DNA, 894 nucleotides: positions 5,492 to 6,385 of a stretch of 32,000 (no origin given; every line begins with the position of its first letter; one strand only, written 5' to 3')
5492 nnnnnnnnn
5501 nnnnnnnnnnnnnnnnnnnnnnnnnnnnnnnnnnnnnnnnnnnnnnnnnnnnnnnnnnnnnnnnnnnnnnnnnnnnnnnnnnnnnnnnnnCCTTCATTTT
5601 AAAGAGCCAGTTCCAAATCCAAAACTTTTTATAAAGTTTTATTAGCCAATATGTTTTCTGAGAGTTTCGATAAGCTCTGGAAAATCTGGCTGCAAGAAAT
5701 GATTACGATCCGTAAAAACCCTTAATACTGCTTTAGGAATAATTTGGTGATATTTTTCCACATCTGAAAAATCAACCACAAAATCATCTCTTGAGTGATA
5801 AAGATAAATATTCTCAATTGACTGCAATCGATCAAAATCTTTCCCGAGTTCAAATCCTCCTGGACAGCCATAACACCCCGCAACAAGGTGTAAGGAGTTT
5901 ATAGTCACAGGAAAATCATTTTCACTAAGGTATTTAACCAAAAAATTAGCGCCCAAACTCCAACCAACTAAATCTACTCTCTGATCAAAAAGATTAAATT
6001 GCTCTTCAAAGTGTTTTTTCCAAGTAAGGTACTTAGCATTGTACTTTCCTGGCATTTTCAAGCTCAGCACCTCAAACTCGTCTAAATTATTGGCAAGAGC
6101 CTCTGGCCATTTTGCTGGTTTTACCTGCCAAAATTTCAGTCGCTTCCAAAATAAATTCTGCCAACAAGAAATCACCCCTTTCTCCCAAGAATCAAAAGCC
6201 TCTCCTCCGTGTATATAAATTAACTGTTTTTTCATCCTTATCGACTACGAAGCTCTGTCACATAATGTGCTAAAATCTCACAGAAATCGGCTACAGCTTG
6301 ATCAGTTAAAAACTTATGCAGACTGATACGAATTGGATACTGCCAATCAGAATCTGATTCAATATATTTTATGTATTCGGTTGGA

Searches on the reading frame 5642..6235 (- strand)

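Call 103: search_protein_families(library=pfam, proteins=[window:5642-6235:-], max_evalue=0.001)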
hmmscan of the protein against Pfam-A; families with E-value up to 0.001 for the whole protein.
window:5642-6235:- (197 aa): 1 family
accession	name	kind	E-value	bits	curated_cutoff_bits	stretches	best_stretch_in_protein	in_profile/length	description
PF00561.26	Abhydrolase_1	-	0.00014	22.1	25.8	0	139-184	200-243/245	alpha/beta hydrolase fold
